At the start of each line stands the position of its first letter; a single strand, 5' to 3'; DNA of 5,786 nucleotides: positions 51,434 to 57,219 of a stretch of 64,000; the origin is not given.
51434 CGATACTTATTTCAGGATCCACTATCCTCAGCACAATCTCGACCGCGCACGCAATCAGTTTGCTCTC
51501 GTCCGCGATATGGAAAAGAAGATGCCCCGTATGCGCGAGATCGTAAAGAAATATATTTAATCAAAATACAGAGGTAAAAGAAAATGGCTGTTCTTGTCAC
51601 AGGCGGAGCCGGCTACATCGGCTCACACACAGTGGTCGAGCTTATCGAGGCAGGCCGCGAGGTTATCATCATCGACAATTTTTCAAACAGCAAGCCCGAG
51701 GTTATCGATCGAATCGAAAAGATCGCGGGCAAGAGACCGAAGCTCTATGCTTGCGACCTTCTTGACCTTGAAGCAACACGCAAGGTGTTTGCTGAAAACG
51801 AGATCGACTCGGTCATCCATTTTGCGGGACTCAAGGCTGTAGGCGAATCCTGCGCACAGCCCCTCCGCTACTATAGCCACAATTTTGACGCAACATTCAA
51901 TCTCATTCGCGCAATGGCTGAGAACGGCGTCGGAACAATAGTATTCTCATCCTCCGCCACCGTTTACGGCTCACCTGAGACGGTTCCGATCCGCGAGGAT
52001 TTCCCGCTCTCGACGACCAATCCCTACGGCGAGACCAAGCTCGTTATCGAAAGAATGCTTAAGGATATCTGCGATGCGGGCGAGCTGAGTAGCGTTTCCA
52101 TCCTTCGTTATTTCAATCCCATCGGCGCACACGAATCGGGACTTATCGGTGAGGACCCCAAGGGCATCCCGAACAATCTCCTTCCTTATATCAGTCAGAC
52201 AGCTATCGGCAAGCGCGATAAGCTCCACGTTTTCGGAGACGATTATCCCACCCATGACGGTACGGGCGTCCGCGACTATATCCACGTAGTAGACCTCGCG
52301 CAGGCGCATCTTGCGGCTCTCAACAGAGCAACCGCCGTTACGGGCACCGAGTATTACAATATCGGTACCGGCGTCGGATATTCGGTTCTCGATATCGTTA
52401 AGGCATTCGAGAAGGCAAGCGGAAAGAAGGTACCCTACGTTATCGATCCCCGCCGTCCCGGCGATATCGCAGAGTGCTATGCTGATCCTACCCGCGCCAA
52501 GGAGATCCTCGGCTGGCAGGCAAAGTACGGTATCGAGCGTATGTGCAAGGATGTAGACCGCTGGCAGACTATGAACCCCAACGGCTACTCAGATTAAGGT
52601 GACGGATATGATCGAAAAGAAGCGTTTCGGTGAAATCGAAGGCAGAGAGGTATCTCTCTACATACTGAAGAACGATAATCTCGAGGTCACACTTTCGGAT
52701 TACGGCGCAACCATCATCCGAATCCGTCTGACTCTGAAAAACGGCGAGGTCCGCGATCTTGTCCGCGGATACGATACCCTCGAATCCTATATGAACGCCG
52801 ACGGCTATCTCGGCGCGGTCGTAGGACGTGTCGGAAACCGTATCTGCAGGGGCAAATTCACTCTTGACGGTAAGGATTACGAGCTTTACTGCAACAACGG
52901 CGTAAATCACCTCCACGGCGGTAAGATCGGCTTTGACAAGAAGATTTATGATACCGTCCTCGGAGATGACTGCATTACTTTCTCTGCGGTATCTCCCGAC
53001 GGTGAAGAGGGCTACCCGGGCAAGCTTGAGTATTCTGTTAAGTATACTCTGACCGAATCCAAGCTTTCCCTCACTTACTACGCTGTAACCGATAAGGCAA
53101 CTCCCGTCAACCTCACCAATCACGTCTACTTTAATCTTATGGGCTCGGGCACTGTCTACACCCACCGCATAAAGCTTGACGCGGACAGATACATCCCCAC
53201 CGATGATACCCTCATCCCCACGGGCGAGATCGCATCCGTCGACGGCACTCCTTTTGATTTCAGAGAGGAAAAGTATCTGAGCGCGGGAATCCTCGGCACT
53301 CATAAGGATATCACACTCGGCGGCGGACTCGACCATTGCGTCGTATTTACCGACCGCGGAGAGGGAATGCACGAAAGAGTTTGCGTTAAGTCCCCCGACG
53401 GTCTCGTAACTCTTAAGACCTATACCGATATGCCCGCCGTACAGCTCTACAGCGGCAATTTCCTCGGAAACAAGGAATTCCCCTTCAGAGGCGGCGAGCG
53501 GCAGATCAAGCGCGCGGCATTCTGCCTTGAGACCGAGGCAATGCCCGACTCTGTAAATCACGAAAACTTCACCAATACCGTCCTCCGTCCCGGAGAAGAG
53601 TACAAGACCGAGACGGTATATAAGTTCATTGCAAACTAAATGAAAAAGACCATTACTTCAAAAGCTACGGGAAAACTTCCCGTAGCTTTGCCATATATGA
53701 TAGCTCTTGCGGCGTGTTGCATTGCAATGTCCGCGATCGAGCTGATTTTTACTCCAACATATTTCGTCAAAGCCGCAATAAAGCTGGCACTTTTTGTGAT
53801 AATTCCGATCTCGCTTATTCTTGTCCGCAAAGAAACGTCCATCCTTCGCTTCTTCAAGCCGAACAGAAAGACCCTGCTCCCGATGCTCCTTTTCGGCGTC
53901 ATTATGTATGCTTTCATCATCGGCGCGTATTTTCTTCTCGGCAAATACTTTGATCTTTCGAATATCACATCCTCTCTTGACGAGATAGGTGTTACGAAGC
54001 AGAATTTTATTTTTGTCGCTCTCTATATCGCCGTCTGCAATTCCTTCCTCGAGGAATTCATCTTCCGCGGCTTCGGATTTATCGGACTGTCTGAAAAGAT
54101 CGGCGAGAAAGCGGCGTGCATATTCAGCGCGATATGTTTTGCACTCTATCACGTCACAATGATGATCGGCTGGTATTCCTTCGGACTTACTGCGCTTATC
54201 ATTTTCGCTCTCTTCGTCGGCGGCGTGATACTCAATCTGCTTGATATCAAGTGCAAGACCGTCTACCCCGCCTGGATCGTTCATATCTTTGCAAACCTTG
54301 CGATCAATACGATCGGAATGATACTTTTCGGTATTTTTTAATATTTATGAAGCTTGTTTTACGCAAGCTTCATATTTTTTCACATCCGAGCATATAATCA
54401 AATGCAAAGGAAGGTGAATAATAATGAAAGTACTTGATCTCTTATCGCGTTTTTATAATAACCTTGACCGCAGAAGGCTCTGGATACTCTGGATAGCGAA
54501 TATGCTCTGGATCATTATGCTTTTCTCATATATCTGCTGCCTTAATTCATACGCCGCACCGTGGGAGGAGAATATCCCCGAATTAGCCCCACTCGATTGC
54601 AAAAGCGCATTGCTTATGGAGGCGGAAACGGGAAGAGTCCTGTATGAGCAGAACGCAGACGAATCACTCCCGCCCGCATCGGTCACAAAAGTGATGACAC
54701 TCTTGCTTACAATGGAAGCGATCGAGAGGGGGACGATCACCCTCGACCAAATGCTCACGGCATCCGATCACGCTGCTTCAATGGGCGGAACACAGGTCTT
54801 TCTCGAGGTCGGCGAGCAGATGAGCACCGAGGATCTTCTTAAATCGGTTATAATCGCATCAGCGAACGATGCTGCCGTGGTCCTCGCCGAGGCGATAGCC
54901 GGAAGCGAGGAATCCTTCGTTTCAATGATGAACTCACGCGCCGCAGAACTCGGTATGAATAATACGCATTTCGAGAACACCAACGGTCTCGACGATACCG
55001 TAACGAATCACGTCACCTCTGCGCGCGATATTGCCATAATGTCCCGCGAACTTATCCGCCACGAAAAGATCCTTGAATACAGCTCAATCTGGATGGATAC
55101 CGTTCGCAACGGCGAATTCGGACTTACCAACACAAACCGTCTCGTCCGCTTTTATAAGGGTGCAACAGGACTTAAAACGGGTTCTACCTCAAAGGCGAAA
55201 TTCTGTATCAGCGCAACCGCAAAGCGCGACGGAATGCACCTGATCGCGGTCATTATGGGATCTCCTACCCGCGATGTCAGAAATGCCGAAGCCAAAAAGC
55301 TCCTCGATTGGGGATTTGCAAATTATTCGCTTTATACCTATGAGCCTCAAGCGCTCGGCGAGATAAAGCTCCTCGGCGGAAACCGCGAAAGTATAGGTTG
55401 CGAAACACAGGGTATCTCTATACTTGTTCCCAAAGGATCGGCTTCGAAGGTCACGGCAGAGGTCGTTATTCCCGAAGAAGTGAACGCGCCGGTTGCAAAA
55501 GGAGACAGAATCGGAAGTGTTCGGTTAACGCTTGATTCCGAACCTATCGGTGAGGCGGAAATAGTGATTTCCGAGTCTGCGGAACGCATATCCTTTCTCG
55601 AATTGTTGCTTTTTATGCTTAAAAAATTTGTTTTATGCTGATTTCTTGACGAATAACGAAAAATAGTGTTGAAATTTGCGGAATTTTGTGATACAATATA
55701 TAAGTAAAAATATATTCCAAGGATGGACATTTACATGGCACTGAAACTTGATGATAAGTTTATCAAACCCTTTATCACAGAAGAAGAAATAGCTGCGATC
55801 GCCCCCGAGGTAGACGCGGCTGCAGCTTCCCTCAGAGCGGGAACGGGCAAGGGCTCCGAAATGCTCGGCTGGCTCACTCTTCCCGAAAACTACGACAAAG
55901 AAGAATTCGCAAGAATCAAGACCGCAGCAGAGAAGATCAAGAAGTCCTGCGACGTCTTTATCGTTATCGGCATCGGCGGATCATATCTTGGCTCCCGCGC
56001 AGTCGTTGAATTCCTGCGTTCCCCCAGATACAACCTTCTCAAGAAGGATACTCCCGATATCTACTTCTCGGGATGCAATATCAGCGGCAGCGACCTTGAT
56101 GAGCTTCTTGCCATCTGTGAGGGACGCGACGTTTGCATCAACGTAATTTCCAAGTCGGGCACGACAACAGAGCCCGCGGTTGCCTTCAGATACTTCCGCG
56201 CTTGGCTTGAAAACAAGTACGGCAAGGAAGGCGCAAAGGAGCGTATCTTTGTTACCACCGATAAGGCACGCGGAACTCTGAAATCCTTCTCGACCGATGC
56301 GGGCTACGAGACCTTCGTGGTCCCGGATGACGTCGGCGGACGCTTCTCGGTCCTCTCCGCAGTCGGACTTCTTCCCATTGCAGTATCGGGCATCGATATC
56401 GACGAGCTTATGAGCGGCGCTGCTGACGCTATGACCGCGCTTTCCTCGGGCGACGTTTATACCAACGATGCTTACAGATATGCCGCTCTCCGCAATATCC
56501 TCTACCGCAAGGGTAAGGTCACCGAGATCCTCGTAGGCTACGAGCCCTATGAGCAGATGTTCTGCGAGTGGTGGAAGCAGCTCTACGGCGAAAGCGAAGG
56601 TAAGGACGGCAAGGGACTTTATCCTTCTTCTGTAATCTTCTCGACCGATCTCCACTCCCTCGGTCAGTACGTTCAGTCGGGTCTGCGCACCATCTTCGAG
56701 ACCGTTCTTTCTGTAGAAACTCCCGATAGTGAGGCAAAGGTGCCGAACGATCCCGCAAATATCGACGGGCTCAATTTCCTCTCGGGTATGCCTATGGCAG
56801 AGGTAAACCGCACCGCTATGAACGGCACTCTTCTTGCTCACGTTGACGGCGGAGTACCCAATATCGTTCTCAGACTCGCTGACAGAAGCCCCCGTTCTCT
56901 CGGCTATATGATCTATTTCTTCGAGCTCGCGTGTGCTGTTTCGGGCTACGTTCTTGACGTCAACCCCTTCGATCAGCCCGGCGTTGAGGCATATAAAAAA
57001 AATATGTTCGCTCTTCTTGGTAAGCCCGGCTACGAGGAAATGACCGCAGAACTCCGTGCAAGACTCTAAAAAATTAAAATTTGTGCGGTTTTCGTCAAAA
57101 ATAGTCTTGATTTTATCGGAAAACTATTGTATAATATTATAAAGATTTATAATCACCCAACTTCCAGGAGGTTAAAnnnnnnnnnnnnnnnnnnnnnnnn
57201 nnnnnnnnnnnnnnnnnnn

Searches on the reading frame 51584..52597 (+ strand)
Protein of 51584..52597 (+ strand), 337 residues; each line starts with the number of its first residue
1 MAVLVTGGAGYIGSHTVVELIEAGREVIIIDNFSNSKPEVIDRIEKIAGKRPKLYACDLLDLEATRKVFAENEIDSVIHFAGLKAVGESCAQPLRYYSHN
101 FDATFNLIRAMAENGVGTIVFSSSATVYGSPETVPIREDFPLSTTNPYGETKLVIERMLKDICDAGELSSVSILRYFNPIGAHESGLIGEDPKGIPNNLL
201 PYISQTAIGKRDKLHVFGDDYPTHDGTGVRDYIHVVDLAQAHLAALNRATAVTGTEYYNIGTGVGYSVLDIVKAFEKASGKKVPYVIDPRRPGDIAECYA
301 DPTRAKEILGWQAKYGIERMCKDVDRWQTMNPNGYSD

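Call 85: search_protein_families(library=pfam, proteins=[window:51584-52597:+], max_evalue=0.00001)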
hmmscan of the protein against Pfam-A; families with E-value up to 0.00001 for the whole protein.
window:51584-52597:+ (337 aa): 9 families
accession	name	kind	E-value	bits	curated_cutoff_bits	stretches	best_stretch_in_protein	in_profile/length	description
PF16363.11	GDP_Man_Dehyd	-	7.9e-60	203.5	27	1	4-323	1-331/332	GDP-mannose 4,6 dehydratase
PF01370.27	Epimerase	-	2.7e-56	191.1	20.9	1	3-261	1-240/240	NAD dependent epimerase/dehydratase family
PF01073.25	3Beta_HSD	-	9.3e-16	58.1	22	1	4-160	1-158/280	3-beta hydroxysteroid dehydrogenase/isomerase family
PF04321.23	RmlD_sub_bind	-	2.7e-12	46.8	27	1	1-163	1-140/287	RmlD substrate binding domain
PF02719.21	Polysacc_synt_2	-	5.6e-12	45.9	20.2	1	3-181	1-173/293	Polysaccharide biosynthesis protein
PF00106.31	adh_short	-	4.4e-10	39.8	26.6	1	2-126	2-139/195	short chain dehydrogenase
PF08659.16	KR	-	5.8e-08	33.3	22.6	1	3-132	3-145/180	KR domain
PF05368.20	NmrA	-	1e-07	32.3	27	0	3-124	5-107/298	NmrA-like family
PF13460.12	NAD_binding_10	-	1e-05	26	27.2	0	7-134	1-109/184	NAD(P)H-binding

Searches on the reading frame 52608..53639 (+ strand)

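Call 85: search_protein_families(library=pfam, proteins=[window:52608-53639:+], max_evalue=0.00001)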
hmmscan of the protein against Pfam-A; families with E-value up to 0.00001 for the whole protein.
window:52608-53639:+ (343 aa): 1 family
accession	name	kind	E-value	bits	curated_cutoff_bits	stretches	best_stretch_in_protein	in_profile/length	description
PF01263.26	Aldose_epim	-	4.7e-79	266.3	27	1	17-339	2-299/299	Aldose 1-epimerase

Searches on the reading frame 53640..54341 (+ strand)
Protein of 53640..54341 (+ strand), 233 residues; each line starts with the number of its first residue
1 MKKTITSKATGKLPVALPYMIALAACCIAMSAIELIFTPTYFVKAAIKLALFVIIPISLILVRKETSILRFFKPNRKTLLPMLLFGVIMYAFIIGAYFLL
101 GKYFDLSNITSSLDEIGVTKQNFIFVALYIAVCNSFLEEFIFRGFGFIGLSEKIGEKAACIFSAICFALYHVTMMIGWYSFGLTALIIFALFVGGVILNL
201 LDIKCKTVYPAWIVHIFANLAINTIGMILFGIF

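Call 85: search_protein_families(library=pfam, proteins=[window:53640-54341:+], max_evalue=0.00001)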
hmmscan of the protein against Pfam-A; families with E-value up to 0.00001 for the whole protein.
window:53640-54341:+ (233 aa): 1 family
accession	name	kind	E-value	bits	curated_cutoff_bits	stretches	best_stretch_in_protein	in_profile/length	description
PF02517.21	Rce1-like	-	1.7e-14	54.3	22.4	1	121-220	2-92/93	Type II CAAX prenyl endopeptidase Rce1-like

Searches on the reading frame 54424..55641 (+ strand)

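Call 85: search_protein_families(library=pfam, proteins=[window:54424-55641:+], max_evalue=0.00001)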
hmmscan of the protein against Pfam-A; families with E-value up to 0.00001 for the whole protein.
window:54424-55641:+ (405 aa): 3 families
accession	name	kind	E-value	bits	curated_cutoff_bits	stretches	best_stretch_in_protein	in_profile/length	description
PF00768.25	Peptidase_S11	-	3.7e-72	243.1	27.6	1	56-281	9-238/239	D-alanyl-D-alanine carboxypeptidase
PF13354.11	Beta-lactamase2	-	6e-18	65.4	22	1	65-214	5-150/214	Beta-lactamase enzyme family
PF07943.18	PBP5_C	-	1.7e-11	44.6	21.2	1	312-387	14-90/91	Penicillin-binding protein 5, C-terminal domain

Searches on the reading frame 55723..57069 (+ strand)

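Call 86: search_protein_families(library=pfam, proteins=[window:55723-57069:+], max_evalue=0.00001)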
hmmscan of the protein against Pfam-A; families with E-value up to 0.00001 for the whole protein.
window:55723-57069:+ (448 aa): 1 family
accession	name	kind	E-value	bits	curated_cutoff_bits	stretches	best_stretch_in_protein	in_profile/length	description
PF00342.24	PGI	-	8.1e-25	87.8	22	1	74-295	94-309/486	Phosphoglucose isomerase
